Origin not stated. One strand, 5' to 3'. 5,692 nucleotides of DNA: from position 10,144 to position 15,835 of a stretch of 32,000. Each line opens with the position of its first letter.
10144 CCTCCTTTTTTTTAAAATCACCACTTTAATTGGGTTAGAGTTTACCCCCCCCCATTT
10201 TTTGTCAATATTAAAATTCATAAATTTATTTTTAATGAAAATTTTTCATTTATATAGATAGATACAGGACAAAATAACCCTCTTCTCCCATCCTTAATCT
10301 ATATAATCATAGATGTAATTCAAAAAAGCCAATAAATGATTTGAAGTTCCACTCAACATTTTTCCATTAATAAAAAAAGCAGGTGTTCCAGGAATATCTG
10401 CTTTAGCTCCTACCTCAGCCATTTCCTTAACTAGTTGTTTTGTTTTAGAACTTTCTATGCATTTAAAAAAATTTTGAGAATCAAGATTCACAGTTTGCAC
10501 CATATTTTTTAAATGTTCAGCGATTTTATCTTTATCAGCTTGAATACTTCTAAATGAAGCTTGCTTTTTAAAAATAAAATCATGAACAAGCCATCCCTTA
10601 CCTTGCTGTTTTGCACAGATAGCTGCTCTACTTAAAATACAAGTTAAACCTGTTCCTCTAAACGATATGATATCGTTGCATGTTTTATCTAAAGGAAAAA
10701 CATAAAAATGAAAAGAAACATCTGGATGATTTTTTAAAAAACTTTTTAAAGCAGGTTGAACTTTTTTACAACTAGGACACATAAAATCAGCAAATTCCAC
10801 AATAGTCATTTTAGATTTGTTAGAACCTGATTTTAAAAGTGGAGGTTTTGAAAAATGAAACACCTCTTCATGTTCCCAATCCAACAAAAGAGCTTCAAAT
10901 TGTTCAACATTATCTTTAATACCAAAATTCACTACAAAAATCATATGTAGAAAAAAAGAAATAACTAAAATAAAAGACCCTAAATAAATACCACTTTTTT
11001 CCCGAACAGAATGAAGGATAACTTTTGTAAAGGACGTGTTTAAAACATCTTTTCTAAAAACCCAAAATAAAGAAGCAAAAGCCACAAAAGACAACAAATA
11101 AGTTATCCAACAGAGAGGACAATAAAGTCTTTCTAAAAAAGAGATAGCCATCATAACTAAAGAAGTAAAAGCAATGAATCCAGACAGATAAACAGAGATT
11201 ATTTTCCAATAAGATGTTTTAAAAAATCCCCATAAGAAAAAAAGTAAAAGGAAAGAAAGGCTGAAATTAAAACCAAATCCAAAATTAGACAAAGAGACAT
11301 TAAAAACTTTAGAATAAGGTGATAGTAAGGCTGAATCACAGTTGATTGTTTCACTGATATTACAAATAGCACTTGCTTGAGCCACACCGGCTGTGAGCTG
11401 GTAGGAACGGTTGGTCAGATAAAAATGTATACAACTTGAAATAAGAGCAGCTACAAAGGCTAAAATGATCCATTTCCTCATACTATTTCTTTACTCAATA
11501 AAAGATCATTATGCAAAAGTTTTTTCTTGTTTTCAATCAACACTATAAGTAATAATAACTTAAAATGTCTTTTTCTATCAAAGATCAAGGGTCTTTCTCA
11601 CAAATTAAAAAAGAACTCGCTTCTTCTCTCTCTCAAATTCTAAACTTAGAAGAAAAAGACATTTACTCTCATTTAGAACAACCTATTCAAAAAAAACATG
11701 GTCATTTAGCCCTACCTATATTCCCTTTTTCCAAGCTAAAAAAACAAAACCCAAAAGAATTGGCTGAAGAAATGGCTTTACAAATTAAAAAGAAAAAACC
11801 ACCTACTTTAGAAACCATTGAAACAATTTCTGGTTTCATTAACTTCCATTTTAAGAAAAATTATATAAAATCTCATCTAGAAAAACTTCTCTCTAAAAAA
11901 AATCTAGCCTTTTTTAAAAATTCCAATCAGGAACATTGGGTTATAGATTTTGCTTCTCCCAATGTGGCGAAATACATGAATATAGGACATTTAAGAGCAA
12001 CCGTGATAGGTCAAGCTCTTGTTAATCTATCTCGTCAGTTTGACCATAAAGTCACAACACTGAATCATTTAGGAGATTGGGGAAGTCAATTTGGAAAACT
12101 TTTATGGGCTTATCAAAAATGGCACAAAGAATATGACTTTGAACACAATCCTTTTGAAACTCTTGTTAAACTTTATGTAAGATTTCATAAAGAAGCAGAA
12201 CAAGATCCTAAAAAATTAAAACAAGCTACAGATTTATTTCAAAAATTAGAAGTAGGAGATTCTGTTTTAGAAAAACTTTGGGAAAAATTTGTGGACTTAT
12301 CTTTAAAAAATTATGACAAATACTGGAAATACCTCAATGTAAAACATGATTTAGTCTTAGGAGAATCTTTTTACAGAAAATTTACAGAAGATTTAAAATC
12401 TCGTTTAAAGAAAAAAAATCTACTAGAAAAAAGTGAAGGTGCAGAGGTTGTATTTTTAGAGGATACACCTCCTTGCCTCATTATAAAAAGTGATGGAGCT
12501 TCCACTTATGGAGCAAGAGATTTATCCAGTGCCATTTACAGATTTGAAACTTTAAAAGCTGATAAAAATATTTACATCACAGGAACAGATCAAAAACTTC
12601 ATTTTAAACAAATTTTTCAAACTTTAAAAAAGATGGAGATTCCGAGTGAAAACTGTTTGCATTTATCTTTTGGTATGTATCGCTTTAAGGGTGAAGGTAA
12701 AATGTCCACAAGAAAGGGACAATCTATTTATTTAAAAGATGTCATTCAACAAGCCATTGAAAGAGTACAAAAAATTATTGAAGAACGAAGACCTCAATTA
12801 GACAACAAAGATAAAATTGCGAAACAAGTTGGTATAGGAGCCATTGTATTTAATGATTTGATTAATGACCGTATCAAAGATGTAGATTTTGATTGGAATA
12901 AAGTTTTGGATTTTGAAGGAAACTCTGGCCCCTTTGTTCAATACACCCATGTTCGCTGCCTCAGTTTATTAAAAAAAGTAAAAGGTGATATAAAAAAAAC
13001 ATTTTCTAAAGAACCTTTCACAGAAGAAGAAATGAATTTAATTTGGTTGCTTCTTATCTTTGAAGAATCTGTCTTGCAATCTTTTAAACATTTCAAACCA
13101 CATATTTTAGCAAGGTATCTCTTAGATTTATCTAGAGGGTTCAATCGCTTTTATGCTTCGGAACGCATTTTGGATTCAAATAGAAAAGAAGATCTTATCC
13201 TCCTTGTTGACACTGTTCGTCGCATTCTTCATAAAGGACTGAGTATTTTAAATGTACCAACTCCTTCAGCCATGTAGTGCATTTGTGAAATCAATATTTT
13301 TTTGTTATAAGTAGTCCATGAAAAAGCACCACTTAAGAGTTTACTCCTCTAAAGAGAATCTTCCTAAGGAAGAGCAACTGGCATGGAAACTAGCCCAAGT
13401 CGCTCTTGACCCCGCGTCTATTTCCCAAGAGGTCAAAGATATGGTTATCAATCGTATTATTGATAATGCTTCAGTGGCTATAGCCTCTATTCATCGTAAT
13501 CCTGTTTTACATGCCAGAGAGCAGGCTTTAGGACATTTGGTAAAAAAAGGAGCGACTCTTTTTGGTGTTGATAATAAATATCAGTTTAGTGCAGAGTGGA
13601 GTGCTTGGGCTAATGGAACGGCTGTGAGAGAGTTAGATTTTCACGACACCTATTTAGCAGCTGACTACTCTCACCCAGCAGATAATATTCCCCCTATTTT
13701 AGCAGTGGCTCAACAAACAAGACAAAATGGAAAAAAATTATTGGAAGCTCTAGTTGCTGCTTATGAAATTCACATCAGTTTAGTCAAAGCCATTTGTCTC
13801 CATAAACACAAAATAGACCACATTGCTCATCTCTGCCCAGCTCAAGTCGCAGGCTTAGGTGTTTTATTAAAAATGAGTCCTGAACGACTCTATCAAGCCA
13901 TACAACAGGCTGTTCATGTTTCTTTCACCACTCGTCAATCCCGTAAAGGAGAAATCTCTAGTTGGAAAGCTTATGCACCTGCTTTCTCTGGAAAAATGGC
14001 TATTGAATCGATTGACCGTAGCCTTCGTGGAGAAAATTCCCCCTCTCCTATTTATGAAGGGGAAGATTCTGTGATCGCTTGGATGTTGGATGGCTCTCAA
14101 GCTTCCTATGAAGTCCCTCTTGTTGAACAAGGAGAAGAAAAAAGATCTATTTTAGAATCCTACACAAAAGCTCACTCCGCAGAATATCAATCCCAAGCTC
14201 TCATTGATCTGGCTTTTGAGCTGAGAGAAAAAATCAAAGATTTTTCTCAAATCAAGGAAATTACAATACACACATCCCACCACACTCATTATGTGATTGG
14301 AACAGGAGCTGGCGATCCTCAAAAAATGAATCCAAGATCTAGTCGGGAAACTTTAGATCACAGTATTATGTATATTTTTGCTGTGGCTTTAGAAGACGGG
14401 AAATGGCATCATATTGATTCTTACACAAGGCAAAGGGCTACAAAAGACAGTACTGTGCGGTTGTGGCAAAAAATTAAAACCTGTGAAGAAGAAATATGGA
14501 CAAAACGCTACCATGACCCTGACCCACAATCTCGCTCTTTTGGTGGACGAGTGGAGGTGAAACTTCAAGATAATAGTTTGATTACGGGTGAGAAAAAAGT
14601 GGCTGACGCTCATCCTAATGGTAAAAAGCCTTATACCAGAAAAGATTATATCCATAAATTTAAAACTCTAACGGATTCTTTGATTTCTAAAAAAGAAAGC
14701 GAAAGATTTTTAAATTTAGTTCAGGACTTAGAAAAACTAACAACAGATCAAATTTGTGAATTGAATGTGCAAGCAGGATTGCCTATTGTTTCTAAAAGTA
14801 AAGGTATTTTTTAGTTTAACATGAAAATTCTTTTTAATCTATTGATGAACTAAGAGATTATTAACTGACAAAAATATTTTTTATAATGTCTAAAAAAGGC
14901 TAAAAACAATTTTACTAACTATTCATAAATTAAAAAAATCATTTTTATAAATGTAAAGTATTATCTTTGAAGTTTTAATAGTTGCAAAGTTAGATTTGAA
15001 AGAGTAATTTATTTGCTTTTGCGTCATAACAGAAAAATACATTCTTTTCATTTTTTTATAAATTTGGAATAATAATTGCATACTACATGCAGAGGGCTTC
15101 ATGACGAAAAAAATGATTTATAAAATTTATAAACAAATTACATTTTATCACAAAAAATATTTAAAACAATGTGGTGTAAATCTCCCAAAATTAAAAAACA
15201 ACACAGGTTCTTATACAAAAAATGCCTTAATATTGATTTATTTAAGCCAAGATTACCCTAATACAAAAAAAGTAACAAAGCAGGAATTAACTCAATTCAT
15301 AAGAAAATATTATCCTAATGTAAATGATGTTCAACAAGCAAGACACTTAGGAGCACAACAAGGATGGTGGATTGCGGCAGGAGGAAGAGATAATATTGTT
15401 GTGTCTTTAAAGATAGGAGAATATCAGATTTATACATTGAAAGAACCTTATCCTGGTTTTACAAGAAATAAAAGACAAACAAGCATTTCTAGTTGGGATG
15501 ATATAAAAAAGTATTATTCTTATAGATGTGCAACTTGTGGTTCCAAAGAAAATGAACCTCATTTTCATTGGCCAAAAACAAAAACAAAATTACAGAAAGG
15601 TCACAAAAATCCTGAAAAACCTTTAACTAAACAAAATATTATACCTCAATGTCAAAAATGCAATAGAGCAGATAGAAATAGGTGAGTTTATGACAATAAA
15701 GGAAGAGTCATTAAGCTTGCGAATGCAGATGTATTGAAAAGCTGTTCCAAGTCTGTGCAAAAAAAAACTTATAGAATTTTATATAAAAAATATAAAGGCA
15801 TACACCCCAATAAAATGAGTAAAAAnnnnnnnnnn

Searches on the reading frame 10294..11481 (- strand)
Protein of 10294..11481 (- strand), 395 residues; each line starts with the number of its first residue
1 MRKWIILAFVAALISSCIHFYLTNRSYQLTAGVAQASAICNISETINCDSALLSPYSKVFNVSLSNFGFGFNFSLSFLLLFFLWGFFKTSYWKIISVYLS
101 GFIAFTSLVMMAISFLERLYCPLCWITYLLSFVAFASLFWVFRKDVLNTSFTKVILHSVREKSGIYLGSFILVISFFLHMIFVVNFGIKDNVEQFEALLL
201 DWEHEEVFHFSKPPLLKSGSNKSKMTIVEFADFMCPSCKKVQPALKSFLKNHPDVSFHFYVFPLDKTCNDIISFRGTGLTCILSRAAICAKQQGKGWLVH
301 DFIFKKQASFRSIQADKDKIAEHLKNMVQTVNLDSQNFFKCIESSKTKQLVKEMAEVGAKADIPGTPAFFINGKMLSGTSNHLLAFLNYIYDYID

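Call 4: search_protein_families(library=pfam, proteins=[window:10294-11481:-], max_evalue=0.01)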
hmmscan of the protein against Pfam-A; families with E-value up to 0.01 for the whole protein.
window:10294-11481:- (395 aa): 4 families
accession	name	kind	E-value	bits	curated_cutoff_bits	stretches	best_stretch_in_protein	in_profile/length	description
PF01323.26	DSBA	-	5.6e-16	59.3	25.6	1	226-380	1-181/191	DSBA-like thioredoxin domain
PF13462.12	Thioredoxin_4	-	6.5e-15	56.1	23.2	1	219-378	9-152/165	Thioredoxin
PF07884.19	VKOR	-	1.9e-14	54.4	27.5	1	7-136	2-131/134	Vitamin K epoxide reductase family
PF00085.26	Thioredoxin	-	0.0014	19.1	23.5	0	221-256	16-50/103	Thioredoxin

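Call 5: search_protein_families(library=padloc, proteins=[window:10294-11481:-], max_evalue=0.1)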
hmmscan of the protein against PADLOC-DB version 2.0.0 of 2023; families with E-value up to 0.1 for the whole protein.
window:10294-11481:- (395 aa): 0 families

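Call 6: search_protein_families(library=ncbifam, proteins=[window:10294-11481:-], max_evalue=0.1)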
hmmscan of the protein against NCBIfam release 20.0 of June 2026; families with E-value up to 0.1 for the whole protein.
window:10294-11481:- (395 aa): 6 families
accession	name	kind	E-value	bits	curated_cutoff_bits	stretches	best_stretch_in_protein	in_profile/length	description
NF041057.1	Rcas_1661_fam_Se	equivalog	1.2e-15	57.7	190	1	283-380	142-235/247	Rcas_1661 family thioredoxin-like (seleno)lipoprotein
NF011480.0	PRK14889.1-4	equivalog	2.2e-07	31.4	120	1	7-133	7-124/132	VKOR family protein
NF047695.1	ThlDiSintDsbAHaem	equivalog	7.4e-06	25.5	290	1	306-375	108-177/206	thiol:disulfide interchange protein DsbA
NF008198.0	PRK10954.1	equivalog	0.0006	19.6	279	1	310-375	111-177/207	thiol:disulfide interchange protein DsbA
NF041202.1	StoA_CxxC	exception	0.011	15.7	210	1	221-253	50-82/163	endospore biogenesis thiol-disulfide oxidoreductase StoA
TIGR02738.1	TrbB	equivalog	0.012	15.3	132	1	176-265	9-89/153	type-F conjugative transfer system pilin assembly thiol-disulfide isomerase TrbB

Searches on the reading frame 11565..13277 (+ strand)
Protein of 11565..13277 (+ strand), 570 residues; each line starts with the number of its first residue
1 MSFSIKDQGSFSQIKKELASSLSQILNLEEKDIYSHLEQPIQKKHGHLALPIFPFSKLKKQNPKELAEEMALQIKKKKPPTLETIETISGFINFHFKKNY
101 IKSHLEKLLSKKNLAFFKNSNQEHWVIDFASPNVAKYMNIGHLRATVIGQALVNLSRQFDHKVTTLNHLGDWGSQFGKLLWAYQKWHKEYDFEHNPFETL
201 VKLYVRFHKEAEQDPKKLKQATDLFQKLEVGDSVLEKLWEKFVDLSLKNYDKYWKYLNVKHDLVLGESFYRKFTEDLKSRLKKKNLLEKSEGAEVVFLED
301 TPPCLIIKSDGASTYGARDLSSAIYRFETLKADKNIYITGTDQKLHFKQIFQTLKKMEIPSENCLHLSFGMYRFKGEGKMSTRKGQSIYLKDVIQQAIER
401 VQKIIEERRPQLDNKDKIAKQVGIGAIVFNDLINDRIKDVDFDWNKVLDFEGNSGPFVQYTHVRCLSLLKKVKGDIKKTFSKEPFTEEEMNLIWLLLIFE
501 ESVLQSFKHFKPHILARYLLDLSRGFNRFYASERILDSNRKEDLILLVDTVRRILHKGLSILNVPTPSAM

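Call 4: search_protein_families(library=pfam, proteins=[window:11565-13277:+], max_evalue=0.01)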
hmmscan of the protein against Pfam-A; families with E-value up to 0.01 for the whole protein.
window:11565-13277:+ (570 aa): 3 families
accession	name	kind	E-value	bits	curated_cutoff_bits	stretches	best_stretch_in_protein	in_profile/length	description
PF00750.26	tRNA-synt_1d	-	1.8e-82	277.5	23.3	1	105-444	2-349/349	tRNA synthetases class I (R), catalytic domain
PF05746.21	DALR_1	-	1.4e-25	90.1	22.3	1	458-570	1-117/117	DALR anticodon binding domain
PF03485.21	Arg_tRNA_synt_N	-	1.6e-13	51.5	21.5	1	13-96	2-85/85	Arginyl tRNA synthetase N terminal domain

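Call 5: search_protein_families(library=padloc, proteins=[window:11565-13277:+], max_evalue=0.1)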
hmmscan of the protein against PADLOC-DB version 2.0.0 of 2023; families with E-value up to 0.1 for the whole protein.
window:11565-13277:+ (570 aa): 0 families

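Call 6: search_protein_families(library=ncbifam, proteins=[window:11565-13277:+], max_evalue=0.1)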
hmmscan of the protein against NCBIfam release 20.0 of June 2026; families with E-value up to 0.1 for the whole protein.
window:11565-13277:+ (570 aa): 5 families
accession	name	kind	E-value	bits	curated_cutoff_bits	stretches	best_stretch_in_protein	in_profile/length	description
TIGR00456.1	argS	equivalog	5.3e-126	421.2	261.65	1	13-570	4-569/569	arginine--tRNA ligase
NF002446.0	PRK01611.3-3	equivalog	2.9e-80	270.4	399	2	218-570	261-636/636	arginine--tRNA ligase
NF002447.0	PRK01611.3-4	equivalog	5.4e-80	269.5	460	2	331-570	358-613/613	arginine--tRNA ligase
NF045898.1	ArgS_rel_codon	equivalog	0.0011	18.5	340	0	420-532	173-285/327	ArgS-related anticodon-binding protein NrtL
NF041236.1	CAS_III-E_sigma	exception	0.0072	16.3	100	1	327-408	120-203/206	type III-E CRISPR-associated RpoE-like sigma factor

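Call 97: find_homologous_proteins(query=window:11565-13274:+, max_evalue=1e-50)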
Query window:11565-13274:+ (570 aa): 6735 proteins with E <= 1e-50 among 8000 candidates; the best 120 are listed.
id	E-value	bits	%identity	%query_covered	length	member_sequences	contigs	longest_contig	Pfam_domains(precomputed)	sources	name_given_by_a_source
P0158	0.0e+0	1281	100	100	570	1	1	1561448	PF05746.22,PF00750.26,PF03485.22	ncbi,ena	-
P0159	0.0e+0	1096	83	100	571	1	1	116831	PF05746.22,PF00750.26,PF03485.22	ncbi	-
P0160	0.0e+0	1080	84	100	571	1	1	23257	PF05746.22,PF00750.26,PF03485.22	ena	-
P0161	3.6e-284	962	75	100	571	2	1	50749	PF05746.22,PF00750.26,PF03485.22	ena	-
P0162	4.0e-281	951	73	100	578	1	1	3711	PF05746.22,PF00750.26,PF03485.22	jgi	-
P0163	9.2e-266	901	68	100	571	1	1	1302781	PF05746.22,PF00750.26,PF03485.22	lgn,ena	-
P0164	2.1e-262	890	85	80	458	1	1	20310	PF05746.22,PF00750.26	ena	-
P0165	2.3e-243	827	65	99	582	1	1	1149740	PF05746.22,PF00750.26,PF03485.22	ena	-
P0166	1.2e-236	805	63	100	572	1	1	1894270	PF05746.22,PF00750.26,PF03485.22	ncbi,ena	-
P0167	2.3e-236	804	64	100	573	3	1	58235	PF05746.22,PF00750.26,PF03485.22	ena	-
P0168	9.4e-236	802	64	100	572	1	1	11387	PF05746.22,PF00750.26,PF03485.22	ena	-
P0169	2.0e-235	801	63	99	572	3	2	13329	PF00579.32,PF05746.22,PF00750.26,PF03485.22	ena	-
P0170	1.2e-234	798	62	100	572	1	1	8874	PF05746.22,PF00750.26,PF03485.22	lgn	-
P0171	6.5e-234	796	64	99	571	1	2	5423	PF05746.22,PF00750.26,PF03485.22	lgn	-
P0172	1.2e-233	795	63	99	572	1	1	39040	PF05746.22,PF00750.26,PF03485.22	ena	-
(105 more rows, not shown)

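Call 98: find_encoding_contigs(protein=P0159, flank=10000, max_places=2)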
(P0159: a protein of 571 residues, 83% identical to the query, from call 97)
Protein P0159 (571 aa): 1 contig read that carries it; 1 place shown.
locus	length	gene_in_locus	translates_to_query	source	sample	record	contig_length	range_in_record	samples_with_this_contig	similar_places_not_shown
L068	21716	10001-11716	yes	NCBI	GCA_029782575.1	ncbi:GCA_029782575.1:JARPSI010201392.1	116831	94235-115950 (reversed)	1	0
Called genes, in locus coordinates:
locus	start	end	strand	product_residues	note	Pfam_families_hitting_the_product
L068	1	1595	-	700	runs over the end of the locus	PF01432:Peptidase_M3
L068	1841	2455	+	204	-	-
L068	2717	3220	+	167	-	PF04945:YHS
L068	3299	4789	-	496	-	PF01134:GIDA (weak), PF01266:DAO (faint), PF02737:3HCDH_N (faint), PF03486:HI0933_like (faint), PF07992:Pyr_redox_2, PF13738:Pyr_redox_3, PF00070:Pyr_redox, PF02852:Pyr_redox_dim, +1 more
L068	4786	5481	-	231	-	PF09335:VTT_dom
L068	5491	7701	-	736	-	PF07732:Cu-oxidase_3, PF00394:Cu-oxidase, PF07731:Cu-oxidase_2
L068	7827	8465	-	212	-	PF05494:MlaC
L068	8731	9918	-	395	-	PF07884:VKOR, PF13098:Thioredoxin_2 (faint), PF13462:Thioredoxin_4, PF01323:DSBA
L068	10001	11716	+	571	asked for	PF03485:Arg_tRNA_synt_N, PF00750:tRNA-synt_1d, PF05746:DALR_1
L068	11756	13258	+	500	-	PF03972:MmgE_PrpD_N, PF19305:MmgE_PrpD_C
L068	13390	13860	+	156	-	-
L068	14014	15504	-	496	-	-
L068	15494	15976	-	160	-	-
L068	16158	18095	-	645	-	PF03717:PBP_dimer, PF00905:Transpeptidase, PF03793:PASTA (weak)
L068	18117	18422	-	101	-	-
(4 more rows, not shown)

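Call 99: find_encoding_contigs(protein=P0163, flank=10000, max_places=2)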
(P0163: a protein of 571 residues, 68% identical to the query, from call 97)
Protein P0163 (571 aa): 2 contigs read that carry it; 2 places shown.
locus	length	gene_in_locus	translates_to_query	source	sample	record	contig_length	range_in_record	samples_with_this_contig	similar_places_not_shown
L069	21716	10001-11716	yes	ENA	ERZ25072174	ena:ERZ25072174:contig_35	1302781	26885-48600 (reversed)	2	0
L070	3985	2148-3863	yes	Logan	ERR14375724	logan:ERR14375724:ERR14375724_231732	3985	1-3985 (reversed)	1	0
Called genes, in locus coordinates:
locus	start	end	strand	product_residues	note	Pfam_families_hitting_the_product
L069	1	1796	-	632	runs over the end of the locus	PF02784:Orn_Arg_deC_N, PF17810:Arg_decarb_HB, PF17944:Arg_decarbox_C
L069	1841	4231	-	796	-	PF00133:tRNA-synt_1, PF09334:tRNA-synt_1g, PF13603:tRNA-synt_1_2, PF00133:tRNA-synt_1, PF09334:tRNA-synt_1g (weak), PF08264:Anticodon_1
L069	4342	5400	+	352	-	PF01545:Cation_efflux, PF16916:ZT_dimer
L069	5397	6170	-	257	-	PF13637:Ank_4 (faint), PF13606:Ank_3 (faint), PF00023:Ank (faint), PF12796:Ank_2 (weak), PF13857:Ank_5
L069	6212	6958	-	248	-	PF12796:Ank_2 (weak), PF13637:Ank_4 (faint), PF13857:Ank_5 (weak)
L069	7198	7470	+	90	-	-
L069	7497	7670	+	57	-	-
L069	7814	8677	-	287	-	PF08238:Sel1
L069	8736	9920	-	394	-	PF07884:VKOR, PF13462:Thioredoxin_4, PF01323:DSBA (weak)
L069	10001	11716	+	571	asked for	PF03485:Arg_tRNA_synt_N, PF00750:tRNA-synt_1d, PF05746:DALR_1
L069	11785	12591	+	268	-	PF26618:DUF8196 (faint)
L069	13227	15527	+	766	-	-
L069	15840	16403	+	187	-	-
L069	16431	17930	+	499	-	PF03972:MmgE_PrpD_N, PF19305:MmgE_PrpD_C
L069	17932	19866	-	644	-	PF03717:PBP_dimer, PF00905:Transpeptidase, PF03793:PASTA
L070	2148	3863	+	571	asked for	PF03485:Arg_tRNA_synt_N, PF00750:tRNA-synt_1d, PF05746:DALR_1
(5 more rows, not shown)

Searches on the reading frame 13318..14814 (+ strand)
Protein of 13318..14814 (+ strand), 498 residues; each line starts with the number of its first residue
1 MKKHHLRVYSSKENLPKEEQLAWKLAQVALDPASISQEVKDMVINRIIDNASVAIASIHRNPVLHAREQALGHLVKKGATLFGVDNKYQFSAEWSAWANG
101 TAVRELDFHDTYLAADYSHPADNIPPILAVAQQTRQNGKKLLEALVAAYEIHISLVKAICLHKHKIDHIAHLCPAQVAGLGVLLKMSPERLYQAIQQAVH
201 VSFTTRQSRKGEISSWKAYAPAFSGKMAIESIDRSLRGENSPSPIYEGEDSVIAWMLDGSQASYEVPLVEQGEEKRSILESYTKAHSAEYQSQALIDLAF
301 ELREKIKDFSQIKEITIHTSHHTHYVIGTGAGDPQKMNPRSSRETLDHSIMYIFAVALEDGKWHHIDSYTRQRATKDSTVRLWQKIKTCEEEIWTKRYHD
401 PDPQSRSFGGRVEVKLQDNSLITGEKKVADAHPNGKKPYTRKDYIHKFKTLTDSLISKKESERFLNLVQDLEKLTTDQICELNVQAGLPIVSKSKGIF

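Call 4: search_protein_families(library=pfam, proteins=[window:13318-14814:+], max_evalue=0.01)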
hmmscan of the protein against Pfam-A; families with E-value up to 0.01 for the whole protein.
window:13318-14814:+ (498 aa): 2 families
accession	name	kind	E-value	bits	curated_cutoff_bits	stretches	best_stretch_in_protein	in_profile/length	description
PF03972.19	MmgE_PrpD_N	-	9.2e-63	212.1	32.1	1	20-264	2-243/244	MmgE/PrpD N-terminal domain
PF19305.4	MmgE_PrpD_C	-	4.8e-37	127.8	32.1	1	286-472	1-172/173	MmgE/PrpD C-terminal domain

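Call 5: search_protein_families(library=padloc, proteins=[window:13318-14814:+], max_evalue=0.1)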
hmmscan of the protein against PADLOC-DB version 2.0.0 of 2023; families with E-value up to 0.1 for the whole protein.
window:13318-14814:+ (498 aa): 0 families

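Call 6: search_protein_families(library=ncbifam, proteins=[window:13318-14814:+], max_evalue=0.1)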
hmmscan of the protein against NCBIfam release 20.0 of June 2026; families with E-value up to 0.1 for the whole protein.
window:13318-14814:+ (498 aa): 4 families
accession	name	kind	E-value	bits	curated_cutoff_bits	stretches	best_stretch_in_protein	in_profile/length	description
NF042438.1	PrpD_hiGCgrampos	equivalog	5.1e-234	777.5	950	1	1-486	1-483/499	2-methylcitrate dehydratase PrpD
NF006943.0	PRK09425.1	equivalog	1.5e-34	119.6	575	1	13-480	7-472/480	bifunctional 2-methylcitrate dehydratase/aconitate hydratase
TIGR02330.1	prpD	equivalog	3.1e-30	105.3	458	1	72-478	55-458/468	2-methylcitrate dehydratase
NF002217.0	PRK01112.1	equivalog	0.041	13.2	320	1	438-493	160-214/228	2,3-bisphosphoglycerate-dependent phosphoglycerate mutase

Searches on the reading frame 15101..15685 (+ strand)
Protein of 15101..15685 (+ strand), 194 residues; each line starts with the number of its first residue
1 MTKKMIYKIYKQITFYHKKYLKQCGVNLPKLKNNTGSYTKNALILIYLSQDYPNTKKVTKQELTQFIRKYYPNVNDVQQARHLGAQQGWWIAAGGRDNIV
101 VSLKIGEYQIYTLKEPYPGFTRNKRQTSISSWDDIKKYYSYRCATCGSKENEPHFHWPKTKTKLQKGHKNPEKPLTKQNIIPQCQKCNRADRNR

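Call 4: search_protein_families(library=pfam, proteins=[window:15101-15685:+], max_evalue=0.01)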
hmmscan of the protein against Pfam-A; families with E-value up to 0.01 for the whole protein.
window:15101-15685:+ (194 aa): 0 families

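Call 5: search_protein_families(library=padloc, proteins=[window:15101-15685:+], max_evalue=0.1)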
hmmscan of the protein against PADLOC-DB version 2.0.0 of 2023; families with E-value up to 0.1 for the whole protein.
window:15101-15685:+ (194 aa): 1 family
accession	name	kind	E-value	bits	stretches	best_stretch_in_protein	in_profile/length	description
PDLC04251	PDC-M01B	-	0.0033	14.8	1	127-190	85-141/279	-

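Call 6: search_protein_families(library=ncbifam, proteins=[window:15101-15685:+], max_evalue=0.1)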
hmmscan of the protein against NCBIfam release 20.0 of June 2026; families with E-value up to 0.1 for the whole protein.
window:15101-15685:+ (194 aa): 0 families

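Call 9: search_protein_families(library=phrogs, proteins=[window:15101-15685:+], max_evalue=0.1)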
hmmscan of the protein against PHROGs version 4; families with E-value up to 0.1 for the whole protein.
window:15101-15685:+ (194 aa): 2 families
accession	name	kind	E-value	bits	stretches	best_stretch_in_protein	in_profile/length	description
phrog_1035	-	DNA, RNA and nucleotide metabolism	0.0041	18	1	125-190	141-209/271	endonuclease VII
phrog_10378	-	DNA, RNA and nucleotide metabolism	0.018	15.7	1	105-192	70-151/296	HNH endonuclease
